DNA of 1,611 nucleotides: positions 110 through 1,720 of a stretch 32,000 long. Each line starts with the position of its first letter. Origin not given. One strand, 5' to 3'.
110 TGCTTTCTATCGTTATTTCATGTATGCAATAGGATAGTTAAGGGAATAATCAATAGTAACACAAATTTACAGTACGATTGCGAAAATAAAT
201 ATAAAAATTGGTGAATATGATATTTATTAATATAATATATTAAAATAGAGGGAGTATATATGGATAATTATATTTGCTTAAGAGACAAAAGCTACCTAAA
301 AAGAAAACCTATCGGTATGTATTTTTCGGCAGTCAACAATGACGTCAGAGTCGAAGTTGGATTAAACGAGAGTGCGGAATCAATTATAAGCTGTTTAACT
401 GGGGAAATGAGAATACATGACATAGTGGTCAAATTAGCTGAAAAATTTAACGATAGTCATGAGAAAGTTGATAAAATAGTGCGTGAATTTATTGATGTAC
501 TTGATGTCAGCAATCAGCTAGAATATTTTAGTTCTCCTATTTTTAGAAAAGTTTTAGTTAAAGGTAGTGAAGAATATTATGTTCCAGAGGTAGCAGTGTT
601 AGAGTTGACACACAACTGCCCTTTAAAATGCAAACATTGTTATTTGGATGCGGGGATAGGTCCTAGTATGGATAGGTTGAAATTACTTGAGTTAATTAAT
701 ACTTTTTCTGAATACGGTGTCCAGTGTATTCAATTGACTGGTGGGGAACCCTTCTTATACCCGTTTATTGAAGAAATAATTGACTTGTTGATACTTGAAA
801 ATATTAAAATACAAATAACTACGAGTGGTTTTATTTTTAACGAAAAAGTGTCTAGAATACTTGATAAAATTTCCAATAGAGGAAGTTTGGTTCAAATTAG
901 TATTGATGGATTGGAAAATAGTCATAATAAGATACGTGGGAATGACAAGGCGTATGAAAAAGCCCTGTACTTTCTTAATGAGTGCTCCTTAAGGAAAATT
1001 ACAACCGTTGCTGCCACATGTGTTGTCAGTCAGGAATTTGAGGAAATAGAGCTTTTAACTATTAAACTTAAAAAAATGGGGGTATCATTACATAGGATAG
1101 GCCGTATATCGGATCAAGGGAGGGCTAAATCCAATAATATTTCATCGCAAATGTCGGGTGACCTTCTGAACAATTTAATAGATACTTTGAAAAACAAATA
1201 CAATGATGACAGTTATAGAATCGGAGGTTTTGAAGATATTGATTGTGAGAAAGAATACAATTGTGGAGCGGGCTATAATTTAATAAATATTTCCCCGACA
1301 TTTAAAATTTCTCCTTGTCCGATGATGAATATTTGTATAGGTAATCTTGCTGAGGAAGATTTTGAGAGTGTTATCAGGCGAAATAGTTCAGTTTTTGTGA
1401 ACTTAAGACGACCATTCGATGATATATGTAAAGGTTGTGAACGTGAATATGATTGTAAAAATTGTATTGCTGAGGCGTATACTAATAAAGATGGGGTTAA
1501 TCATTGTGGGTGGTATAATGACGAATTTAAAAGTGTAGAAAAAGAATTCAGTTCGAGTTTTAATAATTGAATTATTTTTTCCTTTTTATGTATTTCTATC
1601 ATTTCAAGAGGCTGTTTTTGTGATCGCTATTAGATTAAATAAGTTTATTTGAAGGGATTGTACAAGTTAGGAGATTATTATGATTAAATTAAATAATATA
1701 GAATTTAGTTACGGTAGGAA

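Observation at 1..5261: Orphan RiPP-like operon: RRE-radical SAM-SPASM enzyme with an ABC transporter and a TldD/TldE-like protease pair, and no visible precursor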

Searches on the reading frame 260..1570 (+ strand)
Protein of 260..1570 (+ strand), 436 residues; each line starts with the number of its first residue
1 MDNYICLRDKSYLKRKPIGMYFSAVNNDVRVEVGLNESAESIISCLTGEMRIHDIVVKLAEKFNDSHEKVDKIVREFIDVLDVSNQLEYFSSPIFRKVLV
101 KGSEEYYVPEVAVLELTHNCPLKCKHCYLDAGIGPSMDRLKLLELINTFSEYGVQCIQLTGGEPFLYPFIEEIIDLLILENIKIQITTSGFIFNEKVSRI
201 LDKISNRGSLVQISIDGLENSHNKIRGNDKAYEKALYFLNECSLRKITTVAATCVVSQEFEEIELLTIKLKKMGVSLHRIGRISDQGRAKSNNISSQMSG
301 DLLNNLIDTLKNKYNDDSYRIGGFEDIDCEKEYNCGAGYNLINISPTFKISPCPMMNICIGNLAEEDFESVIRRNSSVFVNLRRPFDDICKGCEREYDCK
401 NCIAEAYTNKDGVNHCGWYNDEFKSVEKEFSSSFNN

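Call 3: search_protein_families(library=pfam, proteins=[window:260-1570:+], max_evalue=0.01)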
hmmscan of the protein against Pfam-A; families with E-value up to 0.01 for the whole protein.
window:260-1570:+ (436 aa): 3 families
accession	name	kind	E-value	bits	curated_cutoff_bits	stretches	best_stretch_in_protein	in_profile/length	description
PF04055.27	Radical_SAM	-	5.3e-19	69.4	29.5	1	115-256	2-151/166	Radical SAM superfamily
PF05402.18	PqqD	-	5.5e-06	27.1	23.4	1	33-81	13-61/67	Coenzyme PQQ synthesis protein D (PqqD)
PF13353.11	Fer4_12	-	0.00019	22.2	22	1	117-217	12-115/137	4Fe-4S single cluster domain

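Call 4: search_protein_families(library=ncbifam, proteins=[window:260-1570:+], max_evalue=0.01)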
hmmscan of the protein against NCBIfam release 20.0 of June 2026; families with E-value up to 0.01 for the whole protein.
window:260-1570:+ (436 aa): 59 families (the best 25 are shown)
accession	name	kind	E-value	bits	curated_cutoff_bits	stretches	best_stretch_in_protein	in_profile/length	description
TIGR04055.1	rSAM_NirJ2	equivalog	5.6e-28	98.4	500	1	116-411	6-314/326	putative heme d1 biosynthesis radical SAM protein NirJ2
NF012164.0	AlbA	equivalog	2.4e-27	95.5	850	1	34-374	37-379/442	subtilosin maturase AlbA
TIGR04133.1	rSAM_w_lipo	hypoth_equivalog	1.3e-26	93.3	425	1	112-399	26-327/350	TIGR04133 family radical SAM/SPASM protein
TIGR04053.2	TIGR04053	equivalog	6.1e-25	88.2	395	1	109-309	7-213/366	TIGR04053 family radical SAM/SPASM domain-containing protein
TIGR04403.1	rSAM_skfB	equivalog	1.6e-22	79.9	300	1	96-369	90-364/402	sporulation killing factor system radical SAM maturase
TIGR04545.1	rSAM_ahbD_hemeb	equivalog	1.9e-22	80.2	500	2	114-310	4-205/339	heme b synthase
TIGR03962.1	mycofact_rSAM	equivalog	1.1e-19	70.8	265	1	112-407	14-318/339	mycofactocin radical SAM maturase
TIGR04251.1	SCM_rSAM_ScmF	equivalog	2.5e-19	69.9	400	1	115-243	9-142/353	SynChlorMet cassette radical SAM/SPASM protein ScmF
TIGR04054.1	rSAM_NirJ1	equivalog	4.4e-19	68.4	650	1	101-243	28-170/387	putative heme d1 biosynthesis radical SAM protein NirJ1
TIGR04051.1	rSAM_NirJ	equivalog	2.5e-18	66.2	515.45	1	111-316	3-212/354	heme d1 biosynthesis radical SAM protein NirJ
TIGR04250.1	SCM_rSAM_ScmE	equivalog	1.3e-17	63.8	400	1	113-301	6-197/358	SynChlorMet cassette radical SAM/SPASM protein ScmE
TIGR04347.1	pseudo_SAM_Halo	equivalog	3.4e-17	62.8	525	1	110-288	38-217/390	TIGR04347 family pseudo-SAM/SPASM protein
TIGR04546.1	rSAM_ahbC_deAc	equivalog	8.8e-17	61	650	1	111-264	40-194/390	12,18-didecarboxysiroheme deacetylase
TIGR04103.1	rSAM_nif11_3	equivalog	9.3e-17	60.7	725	1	110-294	5-190/412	nif11-class peptide radical SAM maturase 3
TIGR04303.1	GeoRSP_rSAM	equivalog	5.2e-16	59.1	400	2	116-274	11-168/325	GeoRSP system radical SAM/SPASM protein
TIGR02109.1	PQQ_syn_pqqE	equivalog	5.1e-13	48.7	381.35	1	108-407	5-317/358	pyrroloquinoline quinone biosynthesis protein PqqE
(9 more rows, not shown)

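Call 7: search_protein_families(library=padloc, proteins=[window:260-1570:+], max_evalue=0.01)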
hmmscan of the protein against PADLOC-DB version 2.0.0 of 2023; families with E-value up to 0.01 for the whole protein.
window:260-1570:+ (436 aa): 2 families
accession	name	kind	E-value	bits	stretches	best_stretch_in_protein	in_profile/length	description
PDLC02903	pVip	-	9e-15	52.8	1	114-236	4-120/257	Viperins not associated with kinases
PDLC02904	pVip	-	3.3e-11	41.2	1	115-261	8-155/262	Viperins associated with kinases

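Call 9: find_encoding_contigs(protein=window:260-1570:+, flank=10000, max_places=8)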
Protein window:260-1570:+ (436 aa): no gene with exactly this product is on record in the collection.

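Call 10: find_homologous_proteins(query=window:260-1570:+, max_evalue=0.00001)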
Query window:260-1570:+ (436 aa): 92 proteins with E <= 0.00001 among 3180 candidates.
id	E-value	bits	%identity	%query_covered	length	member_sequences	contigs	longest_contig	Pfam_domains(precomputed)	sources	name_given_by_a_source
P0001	6.6e-292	986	100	100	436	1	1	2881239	PF04055.28,PF05402.19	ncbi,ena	-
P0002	2.5e-168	579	57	97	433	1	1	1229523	PF04055.28,PF05402.19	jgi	jgi:radical SAM protein with 4Fe4S-binding SPASM domain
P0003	6.6e-163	561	58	98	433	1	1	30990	PF04055.28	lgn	-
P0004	1.4e-157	543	54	98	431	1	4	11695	PF04055.28,PF05402.19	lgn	-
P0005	5.0e-156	538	54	100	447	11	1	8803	PF04055.28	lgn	-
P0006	6.8e-117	409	45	96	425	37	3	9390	PF04055.28,PF13353.12,PF05402.19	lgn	-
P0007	1.2e-111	392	44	97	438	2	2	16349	PF04055.28,PF05402.19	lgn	-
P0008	1.6e-111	391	42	98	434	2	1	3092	PF04055.28,PF05402.19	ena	-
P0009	2.3e-108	381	42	98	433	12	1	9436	PF04055.28,PF05402.19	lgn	-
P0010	1.2e-105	372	41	98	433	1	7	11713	PF04055.28,PF05402.19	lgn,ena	-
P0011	1.4e-96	342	41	95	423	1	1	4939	PF13186.12,PF04055.28,PF05402.19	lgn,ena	-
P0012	4.5e-93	331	40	95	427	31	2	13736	PF13186.12,PF04055.28,PF13353.12,PF05402.19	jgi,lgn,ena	-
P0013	9.8e-93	329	37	96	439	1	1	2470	PF04055.28,PF05402.19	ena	-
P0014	2.9e-92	328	39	95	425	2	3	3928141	PF13186.12,PF04055.28,PF13353.12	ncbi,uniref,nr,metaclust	ncbi:hypothetical protein ATZ33_11975 [Enterococcus silesiacus]|uniref:Radical SAM core domain-conta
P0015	4.0e-89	318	38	96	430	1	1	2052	PF13186.12,PF04055.28,PF13353.12,PF05402.19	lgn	-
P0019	8.0e-73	264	35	95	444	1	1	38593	PF13186.12,PF04055.28,PF13353.12,PF05402.19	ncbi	-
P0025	5.7e-27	113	27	63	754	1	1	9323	PF13186.12,PF04055.28,PF13353.12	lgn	-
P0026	4.9e-26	110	24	93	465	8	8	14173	PF13186.12,PF04055.28,PF13353.12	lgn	-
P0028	2.3e-18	84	29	70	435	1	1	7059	PF13186.12,PF04055.28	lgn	-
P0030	1.1e-15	76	27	74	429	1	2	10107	PF13186.12,PF04055.28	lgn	-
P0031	2.9e-15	74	24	67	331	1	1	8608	PF13186.12,PF04055.28,PF13353.12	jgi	jgi:radical SAM protein with 4Fe4S-binding SPASM domain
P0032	1.4e-14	72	27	69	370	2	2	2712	PF13186.12,PF04055.28,PF13353.12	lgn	-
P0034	2.5e-14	71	26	69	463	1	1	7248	PF13186.12,PF04055.28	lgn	-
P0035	5.8e-13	67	24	69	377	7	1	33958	PF13186.12,PF04055.28,PF13353.12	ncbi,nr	ncbi:MAG: radical SAM protein [Theionarchaea archaeon]|nr:radical SAM protein [Theionarchaea archaeo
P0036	1.1e-12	66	26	69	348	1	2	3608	PF13186.12,PF04055.28,PF13353.12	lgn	-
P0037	1.2e-12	66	27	69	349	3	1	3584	PF13186.12,PF04055.28,PF13353.12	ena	-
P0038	1.3e-12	66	26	65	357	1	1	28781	PF13186.12,PF04055.28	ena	-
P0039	1.5e-12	65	26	61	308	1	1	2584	PF13186.12,PF04055.28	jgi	jgi:MoaA/NifB/PqqE/SkfB family radical SAM enzyme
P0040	2.8e-12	64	25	69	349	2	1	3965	PF13186.12,PF04055.28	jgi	jgi:radical SAM protein with 4Fe4S-binding SPASM domain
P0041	2.8e-12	64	22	71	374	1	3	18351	PF13186.12,PF04055.28,PF13353.12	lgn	-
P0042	9.2e-12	63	25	67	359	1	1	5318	PF13186.12,PF04055.28,PF13353.12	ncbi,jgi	-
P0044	2.0e-11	62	24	70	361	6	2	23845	PF13186.12,PF04055.28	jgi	jgi:radical SAM protein with 4Fe4S-binding SPASM domain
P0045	2.4e-11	61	26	71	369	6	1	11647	PF13186.12,PF04055.28,PF13353.12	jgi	jgi:SynChlorMet cassette radical SAM/SPASM protein ScmE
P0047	4.8e-11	60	25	70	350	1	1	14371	PF13186.12,PF04055.28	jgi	-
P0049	7.4e-11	60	22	70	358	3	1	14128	PF13186.12,PF04055.28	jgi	jgi:radical SAM protein with 4Fe4S-binding SPASM domain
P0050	1.4e-10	59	23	70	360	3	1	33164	PF13186.12,PF04055.28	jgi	-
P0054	3.1e-10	58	23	70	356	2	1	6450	PF13186.12,PF04055.28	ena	-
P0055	3.4e-10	58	25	68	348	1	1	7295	PF13186.12,PF04055.28,PF13353.12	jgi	jgi:AdoMet-dependent heme synthase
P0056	3.7e-10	57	22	76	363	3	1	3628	PF13186.12,PF04055.28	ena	-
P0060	7.6e-10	56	22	76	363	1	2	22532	PF13186.12,PF04055.28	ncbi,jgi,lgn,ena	-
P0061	8.1e-10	56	26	64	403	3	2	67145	PF13186.12,PF04055.28,PF13353.12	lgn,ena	-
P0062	9.5e-10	56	23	70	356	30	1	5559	PF13186.12,PF04055.28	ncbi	-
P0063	9.9e-10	56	22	70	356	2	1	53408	PF13186.12,PF04055.28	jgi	jgi:AdoMet-dependent heme synthase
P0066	1.9e-9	55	24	70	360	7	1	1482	PF13186.12,PF04055.28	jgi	jgi:radical SAM protein with 4Fe4S-binding SPASM domain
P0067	2.2e-9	55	23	70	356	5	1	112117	PF13186.12,PF04055.28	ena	-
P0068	3.2e-9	54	23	70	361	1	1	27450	PF13186.12,PF04055.28,PF19238.6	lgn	-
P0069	8.1e-9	53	24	71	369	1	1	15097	PF13186.12,PF04055.28,PF13353.12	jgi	jgi:SynChlorMet cassette radical SAM/SPASM protein ScmE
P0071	1.7e-8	52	28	68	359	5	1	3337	PF13186.12,PF04055.28,PF13353.12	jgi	-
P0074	2.9e-8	51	25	71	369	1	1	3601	PF13186.12,PF04055.28,PF13353.12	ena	-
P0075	3.8e-8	51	30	32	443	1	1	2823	PF13186.12,PF04055.28,PF13353.12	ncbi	-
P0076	3.9e-8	51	33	29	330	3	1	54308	PF13186.12,PF04055.28,PF13353.12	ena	-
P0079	7.3e-8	50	30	29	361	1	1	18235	PF13186.12,PF04055.28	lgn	-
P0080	7.7e-8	50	25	58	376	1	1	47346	PF13186.12,PF04055.28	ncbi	-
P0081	1.0e-7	49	23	69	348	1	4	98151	PF13186.12,PF04055.28,PF13353.12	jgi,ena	-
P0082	2.3e-7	48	23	71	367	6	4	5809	PF13186.12,PF04055.28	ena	-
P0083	3.7e-7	48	31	30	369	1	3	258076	PF13186.12,PF04055.28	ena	-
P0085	4.4e-7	47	34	28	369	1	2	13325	PF13186.12,PF04055.28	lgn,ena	-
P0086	8.1e-7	46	23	67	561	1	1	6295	PF13186.12,PF04055.28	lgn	-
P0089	2.9e-6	45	27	70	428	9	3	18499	PF13186.12,PF04055.28,PF13353.12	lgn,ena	-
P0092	9.9e-6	43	23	62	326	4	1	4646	PF13186.12,PF04055.28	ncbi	-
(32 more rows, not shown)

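Call 11: find_encoding_contigs(protein=P0001, flank=10000, max_places=4)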
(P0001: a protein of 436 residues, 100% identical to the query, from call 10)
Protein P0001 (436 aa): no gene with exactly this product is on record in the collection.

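Call 12: find_encoding_contigs(protein=P0002, flank=8000, max_places=4)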
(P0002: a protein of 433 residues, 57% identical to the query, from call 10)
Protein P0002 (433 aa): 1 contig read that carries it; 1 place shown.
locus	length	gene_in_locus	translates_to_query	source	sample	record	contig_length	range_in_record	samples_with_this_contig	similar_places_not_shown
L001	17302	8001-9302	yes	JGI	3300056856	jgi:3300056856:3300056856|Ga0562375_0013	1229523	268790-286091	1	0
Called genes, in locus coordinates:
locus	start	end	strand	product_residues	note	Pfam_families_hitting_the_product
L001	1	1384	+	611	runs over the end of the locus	PF00009:GTP_EFTU, PF03144:GTP_EFTU_D2, PF14492:EFG_III (faint), PF00679:EFG_C, PF06421:LepA_C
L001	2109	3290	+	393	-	PF13091:PLDc_2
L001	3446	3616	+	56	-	PF12642:TpcC (weak)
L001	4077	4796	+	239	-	PF02463:SMC_N (faint), PF00005:ABC_tran, PF13304:AAA_21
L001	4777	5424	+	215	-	-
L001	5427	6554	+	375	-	PF19289:PmbA_TldD_3rd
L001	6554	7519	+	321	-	PF19289:PmbA_TldD_3rd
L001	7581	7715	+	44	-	-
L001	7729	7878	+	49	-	-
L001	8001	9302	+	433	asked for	PF05402:PqqD (weak), PF04055:Radical_SAM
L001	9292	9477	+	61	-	-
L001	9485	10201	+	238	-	PF00072:Response_reg, PF04397:LytTR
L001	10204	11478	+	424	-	PF14501:HATPase_c_5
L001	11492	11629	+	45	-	-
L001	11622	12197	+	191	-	PF04647:AgrB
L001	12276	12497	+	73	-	-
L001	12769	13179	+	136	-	PF08281:Sigma70_r4_2, PF04545:Sigma70_r4 (weak)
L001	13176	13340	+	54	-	PF12645:HTH_16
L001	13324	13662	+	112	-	-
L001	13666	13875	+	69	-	-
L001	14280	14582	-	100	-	-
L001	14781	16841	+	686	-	PF16403:Bact_surface_Ig-like (weak), PF06458:MucBP, PF13731:WxL (weak)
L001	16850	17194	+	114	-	-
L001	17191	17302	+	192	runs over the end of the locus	PF13731:WxL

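Call 20: find_related_loci(query=A1, collection=genome_contigs, flank=8000)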
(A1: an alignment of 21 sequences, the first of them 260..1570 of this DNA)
Query A1 (436 aa) in genome_contigs; peptide patterns used: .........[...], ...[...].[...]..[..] (x = any residue, [..] = any of these).
186 stretches matched a pattern; 176 encode a relative of the query (tblastn E <= 1e-3); the best 80 are kept; 80 distinct loci.
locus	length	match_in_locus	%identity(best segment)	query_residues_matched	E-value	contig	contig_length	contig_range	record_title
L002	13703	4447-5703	44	4-422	3e-120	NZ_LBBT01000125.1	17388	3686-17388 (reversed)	Paraclostridium benzoelyticum strain JC272 contig132, whole genome shotgun sequence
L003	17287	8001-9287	41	1-426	4e-114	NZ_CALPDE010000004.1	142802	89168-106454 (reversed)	Lactococcus ileimucosae strain DSM 107391 NODE_4_length_142802_cov_530.670366, whole genome shotgun sequence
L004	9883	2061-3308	40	4-424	2e-103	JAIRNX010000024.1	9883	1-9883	MAG: Lactobacillales bacterium isolate Cd354_bin51 k119_1460161, whole genome shotgun sequence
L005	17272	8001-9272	35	15-428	1e-77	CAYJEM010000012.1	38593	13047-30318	MAG TPA_asm: uncultured Erysipelotrichales bacterium isolate ERP123703_co3_201 genome assembly, contig: NODE_1077_length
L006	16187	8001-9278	33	1-421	2e-75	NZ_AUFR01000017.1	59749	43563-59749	Propionibacterium acidifaciens DSM 21887 K336DRAFT_scaffold00016.16_C, whole genome shotgun sequence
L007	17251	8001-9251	38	4-421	2e-75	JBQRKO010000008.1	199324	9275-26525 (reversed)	Niallia sp. 01092 8, whole genome shotgun sequence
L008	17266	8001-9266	34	5-419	1e-73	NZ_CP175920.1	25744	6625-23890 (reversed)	Clostridium sp. FAM 1755 plasmid pFAM1755_1, complete sequence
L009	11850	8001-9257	45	4-422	1e-120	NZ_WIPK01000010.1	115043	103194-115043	Paraclostridium dentum strain SKVG24 NODE_10_length_115043_cov_73-603552, whole genome shotgun sequence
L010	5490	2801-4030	35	4-419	3e-68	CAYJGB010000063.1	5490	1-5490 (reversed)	MAG TPA_asm: uncultured Eubacteriales bacterium isolate ERP123703_co3_160 genome assembly, contig: NODE_16870_length_549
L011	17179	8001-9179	29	35-418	2e-56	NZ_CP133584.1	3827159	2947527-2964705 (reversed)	Bengtsoniella intestinalis strain BP47G chromosome, complete genome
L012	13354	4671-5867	29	27-418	1e-43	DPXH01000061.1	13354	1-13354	MAG TPA_asm: Candidatus Sediminicultor tertius isolate UBA9311 contig_182, whole genome shotgun sequence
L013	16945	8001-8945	28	103-416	1e-30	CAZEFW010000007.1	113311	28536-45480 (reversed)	MAG TPA_asm: uncultured Myxococcales bacterium isolate SRP077602_co5_47 genome assembly, contig: NODE_518_length_113311_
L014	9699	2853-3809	26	108-414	2e-24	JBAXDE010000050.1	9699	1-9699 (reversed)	MAG: Methanomicrobiales archaeon isolate ELA211 MAG211_50, whole genome shotgun sequence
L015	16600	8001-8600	35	4-204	1e-23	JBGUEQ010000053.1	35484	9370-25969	MAG: Lachnotalea sp. isolate DXN-06 NODE_53_length_35484_cov_7.600700, whole genome shotgun sequence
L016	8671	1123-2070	25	108-411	1e-23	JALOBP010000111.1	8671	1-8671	MAG: Methanoregula sp. isolate SO_2017_LW3 bin 26 NODE_26575_length_8671_cov_1.294827_LW162_2017, whole genome shotgun s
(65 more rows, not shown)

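Call 29: search_dna_similar(query=window:260-1570:+, collection=plasmids, mode=protein, max_evalue=1e-20, max_rows=15)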
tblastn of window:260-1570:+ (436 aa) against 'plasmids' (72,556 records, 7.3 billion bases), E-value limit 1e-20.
Records with a match: 7; places in all: 7; records where one place covers at least 80% of the query: 7.
Best place of each record, by identity: <60% 7.
By first word of the organism name: Clostridium 6; Bacillus 1.
By predicted mobility (MOB-suite, as given by PLSDB): non-mobilizable 5; mobilizable 2.
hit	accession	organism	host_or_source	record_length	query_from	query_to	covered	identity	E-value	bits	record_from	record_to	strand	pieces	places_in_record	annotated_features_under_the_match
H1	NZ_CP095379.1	Bacillus cereus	cell cuture,Pond silt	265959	1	421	97%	54.2%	3e-145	464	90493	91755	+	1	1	PqqD family peptide modification chaperone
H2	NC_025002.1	Clostridium botulinum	-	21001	7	419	95%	34.4%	4e-62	224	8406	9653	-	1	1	PqqD family peptide modification chaperone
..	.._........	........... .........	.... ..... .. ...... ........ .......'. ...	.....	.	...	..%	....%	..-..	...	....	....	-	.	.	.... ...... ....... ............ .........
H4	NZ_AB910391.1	Clostridium botulinum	-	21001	7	419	95%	34.4%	4e-62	224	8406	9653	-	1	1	PqqD family peptide modification chaperone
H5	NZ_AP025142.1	Clostridium botulinum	Homo sapiens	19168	2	419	96%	34.0%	5e-63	227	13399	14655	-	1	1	PqqD family peptide modification chaperone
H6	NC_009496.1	Clostridium botulinum A str. ATCC 3502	-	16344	2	419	96%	33.7%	1e-63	229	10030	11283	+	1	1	PqqD family peptide modification chaperone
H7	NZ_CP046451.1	Clostridium botulinum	single cell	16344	2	419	96%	33.7%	1e-63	229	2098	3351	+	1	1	PqqD family peptide modification chaperone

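Call 30: get_annotated_region(hit=H6, flank=7000)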
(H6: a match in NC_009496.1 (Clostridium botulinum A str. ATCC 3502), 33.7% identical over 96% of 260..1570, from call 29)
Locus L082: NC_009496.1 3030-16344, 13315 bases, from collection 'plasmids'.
description: Clostridium botulinum A str. ATCC 3502 plasmid pBOT3502, complete sequence
organism: Clostridium botulinum A str. ATCC 3502 (NCBI taxid 413999)
taxonomy: Bacteria; Bacillota; Clostridia; Eubacteriales; Clostridiaceae; Clostridium; Clostridium botulinum; Clostridium botulinum A str. ATCC 3502
host: -; source: -; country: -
typing (MOB-suite, as given by PLSDB): mobilizable; relaxase MOBP
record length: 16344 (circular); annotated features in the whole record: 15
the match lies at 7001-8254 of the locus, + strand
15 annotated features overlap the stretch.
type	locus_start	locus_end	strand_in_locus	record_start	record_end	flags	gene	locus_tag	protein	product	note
CDS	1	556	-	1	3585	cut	-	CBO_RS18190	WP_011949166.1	DNA polymerase III subunit alpha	GO:0006260 - DNA replication [Evidence IEA]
CDS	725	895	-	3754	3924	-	-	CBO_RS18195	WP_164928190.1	hypothetical protein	-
CDS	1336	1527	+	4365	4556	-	-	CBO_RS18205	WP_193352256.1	hypothetical protein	-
CDS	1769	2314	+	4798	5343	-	-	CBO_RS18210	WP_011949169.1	site-specific integrase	-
CDS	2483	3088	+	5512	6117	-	-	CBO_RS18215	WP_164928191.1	DNA-binding protein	-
CDS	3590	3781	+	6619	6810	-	-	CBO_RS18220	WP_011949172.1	hypothetical protein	-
CDS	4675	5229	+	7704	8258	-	mobC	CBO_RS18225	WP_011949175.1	plasmid mobilization relaxosome protein MobC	-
CDS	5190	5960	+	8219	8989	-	-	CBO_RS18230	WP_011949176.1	relaxase/mobilization nuclease domain-containing protein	-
CDS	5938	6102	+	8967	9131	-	-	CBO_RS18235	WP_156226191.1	hypothetical protein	-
CDS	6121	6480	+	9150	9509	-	-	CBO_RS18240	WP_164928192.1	hypothetical protein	-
CDS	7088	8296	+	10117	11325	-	-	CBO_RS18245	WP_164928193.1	PqqD family peptide modification chaperone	-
CDS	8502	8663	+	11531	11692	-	-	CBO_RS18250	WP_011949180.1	bacteriocin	-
CDS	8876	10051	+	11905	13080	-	-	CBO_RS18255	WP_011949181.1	metallopeptidase TldD-related protein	-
CDS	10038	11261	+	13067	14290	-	-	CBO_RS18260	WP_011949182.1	metallopeptidase TldD-related protein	-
CDS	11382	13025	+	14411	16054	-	-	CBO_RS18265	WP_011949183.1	ABC transporter ATP-binding protein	-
